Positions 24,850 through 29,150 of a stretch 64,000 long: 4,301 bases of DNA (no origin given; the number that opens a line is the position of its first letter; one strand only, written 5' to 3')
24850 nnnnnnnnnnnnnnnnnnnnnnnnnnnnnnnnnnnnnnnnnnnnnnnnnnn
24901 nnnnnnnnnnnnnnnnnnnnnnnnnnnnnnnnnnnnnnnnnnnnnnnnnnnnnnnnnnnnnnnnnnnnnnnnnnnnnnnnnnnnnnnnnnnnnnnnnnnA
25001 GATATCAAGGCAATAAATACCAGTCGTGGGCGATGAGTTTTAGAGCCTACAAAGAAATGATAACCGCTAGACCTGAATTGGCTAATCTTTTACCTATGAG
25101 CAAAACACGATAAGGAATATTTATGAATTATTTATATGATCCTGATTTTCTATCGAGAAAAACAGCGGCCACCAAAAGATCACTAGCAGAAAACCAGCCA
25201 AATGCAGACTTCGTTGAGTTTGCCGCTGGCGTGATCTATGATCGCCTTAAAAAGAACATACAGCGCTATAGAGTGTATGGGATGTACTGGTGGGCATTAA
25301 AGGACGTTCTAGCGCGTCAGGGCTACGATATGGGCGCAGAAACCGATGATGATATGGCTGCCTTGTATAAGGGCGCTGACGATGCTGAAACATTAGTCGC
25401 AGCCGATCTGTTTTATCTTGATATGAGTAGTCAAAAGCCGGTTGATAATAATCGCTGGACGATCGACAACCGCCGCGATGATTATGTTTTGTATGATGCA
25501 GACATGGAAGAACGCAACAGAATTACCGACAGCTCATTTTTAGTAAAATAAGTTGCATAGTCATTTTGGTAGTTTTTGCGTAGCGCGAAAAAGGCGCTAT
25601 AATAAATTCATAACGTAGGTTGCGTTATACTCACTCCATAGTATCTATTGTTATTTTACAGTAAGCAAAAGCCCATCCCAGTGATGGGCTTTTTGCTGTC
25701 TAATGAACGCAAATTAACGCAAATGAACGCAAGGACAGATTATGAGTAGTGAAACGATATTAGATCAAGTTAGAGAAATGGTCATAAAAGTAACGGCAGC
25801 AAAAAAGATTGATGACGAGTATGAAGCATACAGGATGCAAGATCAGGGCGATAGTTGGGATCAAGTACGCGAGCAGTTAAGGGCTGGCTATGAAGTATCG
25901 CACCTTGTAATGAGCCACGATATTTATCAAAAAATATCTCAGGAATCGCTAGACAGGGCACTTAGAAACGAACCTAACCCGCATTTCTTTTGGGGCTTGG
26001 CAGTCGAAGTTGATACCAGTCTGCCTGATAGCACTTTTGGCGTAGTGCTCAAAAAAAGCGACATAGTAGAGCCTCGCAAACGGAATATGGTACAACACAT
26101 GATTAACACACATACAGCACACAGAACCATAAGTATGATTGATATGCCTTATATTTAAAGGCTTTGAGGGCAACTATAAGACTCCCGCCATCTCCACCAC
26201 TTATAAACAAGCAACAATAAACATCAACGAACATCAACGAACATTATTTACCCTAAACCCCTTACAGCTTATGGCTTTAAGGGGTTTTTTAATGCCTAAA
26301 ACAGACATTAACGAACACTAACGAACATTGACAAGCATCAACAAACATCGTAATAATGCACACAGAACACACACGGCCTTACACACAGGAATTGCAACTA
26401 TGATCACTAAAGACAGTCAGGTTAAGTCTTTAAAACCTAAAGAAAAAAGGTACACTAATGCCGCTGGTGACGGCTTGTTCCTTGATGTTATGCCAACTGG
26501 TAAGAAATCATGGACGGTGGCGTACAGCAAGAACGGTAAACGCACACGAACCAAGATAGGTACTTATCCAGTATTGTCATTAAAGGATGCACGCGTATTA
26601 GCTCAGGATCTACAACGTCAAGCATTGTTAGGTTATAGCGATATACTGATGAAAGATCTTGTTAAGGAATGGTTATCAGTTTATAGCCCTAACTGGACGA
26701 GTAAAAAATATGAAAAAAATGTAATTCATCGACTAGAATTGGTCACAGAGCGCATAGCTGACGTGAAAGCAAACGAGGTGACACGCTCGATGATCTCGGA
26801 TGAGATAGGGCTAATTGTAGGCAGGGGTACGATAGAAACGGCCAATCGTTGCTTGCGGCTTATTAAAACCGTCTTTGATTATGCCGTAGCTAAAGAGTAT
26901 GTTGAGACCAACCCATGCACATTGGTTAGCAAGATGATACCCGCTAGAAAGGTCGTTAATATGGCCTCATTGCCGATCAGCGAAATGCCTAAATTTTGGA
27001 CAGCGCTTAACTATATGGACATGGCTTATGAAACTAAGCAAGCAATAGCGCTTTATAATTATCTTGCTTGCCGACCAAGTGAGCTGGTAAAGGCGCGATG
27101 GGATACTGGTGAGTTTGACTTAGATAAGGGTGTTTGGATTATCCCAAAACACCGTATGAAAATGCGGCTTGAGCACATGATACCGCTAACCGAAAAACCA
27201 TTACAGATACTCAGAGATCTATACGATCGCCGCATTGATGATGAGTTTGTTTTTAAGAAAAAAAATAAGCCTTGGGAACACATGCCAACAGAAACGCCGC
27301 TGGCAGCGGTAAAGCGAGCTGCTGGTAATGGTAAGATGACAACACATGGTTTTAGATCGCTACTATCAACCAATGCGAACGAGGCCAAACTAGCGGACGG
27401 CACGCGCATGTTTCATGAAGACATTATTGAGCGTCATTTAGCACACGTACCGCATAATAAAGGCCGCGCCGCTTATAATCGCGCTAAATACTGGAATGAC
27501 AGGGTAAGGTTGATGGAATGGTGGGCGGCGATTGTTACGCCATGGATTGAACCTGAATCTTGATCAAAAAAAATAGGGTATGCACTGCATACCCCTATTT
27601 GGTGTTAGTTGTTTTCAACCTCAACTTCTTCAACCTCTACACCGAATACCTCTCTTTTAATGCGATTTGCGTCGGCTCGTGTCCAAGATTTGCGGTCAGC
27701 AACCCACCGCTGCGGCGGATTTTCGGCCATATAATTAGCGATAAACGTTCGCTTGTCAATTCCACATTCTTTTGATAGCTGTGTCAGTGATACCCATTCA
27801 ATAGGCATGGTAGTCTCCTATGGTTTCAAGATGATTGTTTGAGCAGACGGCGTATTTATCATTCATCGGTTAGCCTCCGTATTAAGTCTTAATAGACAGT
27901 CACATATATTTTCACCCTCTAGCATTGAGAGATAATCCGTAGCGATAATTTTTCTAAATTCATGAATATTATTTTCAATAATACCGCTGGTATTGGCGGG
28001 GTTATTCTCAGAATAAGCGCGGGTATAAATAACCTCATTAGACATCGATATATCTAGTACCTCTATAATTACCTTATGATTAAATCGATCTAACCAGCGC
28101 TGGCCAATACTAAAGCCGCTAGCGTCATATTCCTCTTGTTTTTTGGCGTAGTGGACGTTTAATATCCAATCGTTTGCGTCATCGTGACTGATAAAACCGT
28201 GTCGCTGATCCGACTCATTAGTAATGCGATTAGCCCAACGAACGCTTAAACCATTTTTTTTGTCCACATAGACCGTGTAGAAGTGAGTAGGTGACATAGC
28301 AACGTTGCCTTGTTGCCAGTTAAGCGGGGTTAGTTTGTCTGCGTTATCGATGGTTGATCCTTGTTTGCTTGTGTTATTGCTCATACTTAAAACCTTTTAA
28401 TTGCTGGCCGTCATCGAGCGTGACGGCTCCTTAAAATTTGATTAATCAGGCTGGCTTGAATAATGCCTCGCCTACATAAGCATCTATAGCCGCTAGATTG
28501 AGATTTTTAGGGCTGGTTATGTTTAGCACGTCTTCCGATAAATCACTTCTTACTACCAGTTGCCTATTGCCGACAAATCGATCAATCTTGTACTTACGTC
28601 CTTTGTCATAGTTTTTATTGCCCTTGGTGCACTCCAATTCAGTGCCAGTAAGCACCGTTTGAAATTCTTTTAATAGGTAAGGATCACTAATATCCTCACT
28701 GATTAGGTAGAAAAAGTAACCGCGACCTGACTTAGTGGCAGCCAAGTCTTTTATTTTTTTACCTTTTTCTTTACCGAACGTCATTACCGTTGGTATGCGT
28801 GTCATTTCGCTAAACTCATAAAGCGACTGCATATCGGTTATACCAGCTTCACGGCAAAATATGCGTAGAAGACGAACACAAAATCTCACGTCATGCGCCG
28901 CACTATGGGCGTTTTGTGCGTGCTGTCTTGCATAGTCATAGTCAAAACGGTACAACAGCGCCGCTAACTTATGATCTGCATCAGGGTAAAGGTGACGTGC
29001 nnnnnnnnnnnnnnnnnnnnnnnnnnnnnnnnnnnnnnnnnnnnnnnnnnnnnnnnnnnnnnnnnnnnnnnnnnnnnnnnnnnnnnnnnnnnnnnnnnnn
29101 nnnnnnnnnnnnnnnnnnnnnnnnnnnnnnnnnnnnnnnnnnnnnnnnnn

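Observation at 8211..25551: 17-kb cargo island: three giant ORFs interleaved with the lysis cassette under two box promoters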

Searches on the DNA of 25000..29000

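Call 29: search_rna_families(source=window, start=25000, end=29000, threshold=evalue, max_evalue=10)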
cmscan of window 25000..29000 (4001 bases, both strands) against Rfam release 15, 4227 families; matches with E-value up to 10: 4.
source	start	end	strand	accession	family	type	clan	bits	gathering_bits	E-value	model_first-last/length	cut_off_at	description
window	25663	25724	-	RF00506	Thr_leader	Cis-reg; leader;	-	19.1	55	3.1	1-118/118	no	Threonine operon leader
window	25114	25147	+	RF00586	SNORA12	Gene; snRNA; snoRNA; HACA-box;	-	16.1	45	6.4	22-55/148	no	Small nucleolar RNA SNORA12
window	26216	26287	+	RF02080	STnc170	Gene; sRNA;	-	14.3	80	5.3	199-267/333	no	Salmonella enterica sRNA STnc170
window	25342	25381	+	RF01126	sR41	Gene; snRNA; snoRNA; CD-box;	-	13.6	54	7.3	1-53/53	no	Small nucleolar RNA sR41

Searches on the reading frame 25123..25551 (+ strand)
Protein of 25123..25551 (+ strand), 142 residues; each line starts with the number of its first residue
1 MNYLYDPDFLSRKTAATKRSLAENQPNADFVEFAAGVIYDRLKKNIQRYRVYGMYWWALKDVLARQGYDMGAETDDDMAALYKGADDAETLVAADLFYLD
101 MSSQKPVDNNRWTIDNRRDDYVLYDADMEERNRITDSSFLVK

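Call 5: search_protein_families(library=pfam, proteins=[window:25123-25551:+], max_evalue=0.01)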
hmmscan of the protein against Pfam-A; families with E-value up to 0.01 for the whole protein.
window:25123-25551:+ (142 aa): 0 families

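Call 6: search_protein_families(library=phrogs, proteins=[window:25123-25551:+], max_evalue=0.001)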
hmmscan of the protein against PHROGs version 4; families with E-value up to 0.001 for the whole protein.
window:25123-25551:+ (142 aa): 1 family
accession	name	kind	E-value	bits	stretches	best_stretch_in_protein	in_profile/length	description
phrog_1629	-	moron, auxiliary metabolic gene and host takeover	1.7e-23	84.1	1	19-131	18-134/138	Ulx-like anti-restriction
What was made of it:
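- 25123..25551 (+): Ulx-like protein (142 aa). PHROG 1629 'Ulx-like anti-restriction', E 1.7e-23 (call 6).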

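Call 34: search_protein_families(library=ncbifam, proteins=[window:25123-25551:+], max_evalue=0.01)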
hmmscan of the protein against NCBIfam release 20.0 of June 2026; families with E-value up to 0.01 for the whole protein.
window:25123-25551:+ (142 aa): 0 families

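Call 35: search_protein_families(library=padloc, proteins=[window:25123-25551:+], max_evalue=0.01)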
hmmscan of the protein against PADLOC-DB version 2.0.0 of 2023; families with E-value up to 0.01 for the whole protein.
window:25123-25551:+ (142 aa): 0 families

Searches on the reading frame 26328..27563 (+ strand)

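Call 5: search_protein_families(library=pfam, proteins=[window:26328-27563:+], max_evalue=0.01)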
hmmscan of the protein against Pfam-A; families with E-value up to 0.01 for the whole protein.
window:26328-27563:+ (411 aa): 5 families
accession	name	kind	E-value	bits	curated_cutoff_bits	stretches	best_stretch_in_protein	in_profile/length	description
PF13356.12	Arm-DNA-bind_3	-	1.9e-15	57.2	27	1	29-102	3-73/83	Arm DNA-binding domain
PF22022.2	Phage_int_M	-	4.4e-15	56.1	27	1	110-199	3-92/96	Phage integrase central domain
PF00589.27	Phage_integrase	-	5.5e-14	52.7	27.1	1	218-353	6-143/172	Phage integrase family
PF13102.12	Phage_int_SAM_5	-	0.0053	17.5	22.3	0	126-196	22-92/98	Phage integrase SAM-like domain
PF24624.1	Int_N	-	0.0084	17.2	27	0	108-202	5-98/100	Phage integrase, N-terminal domain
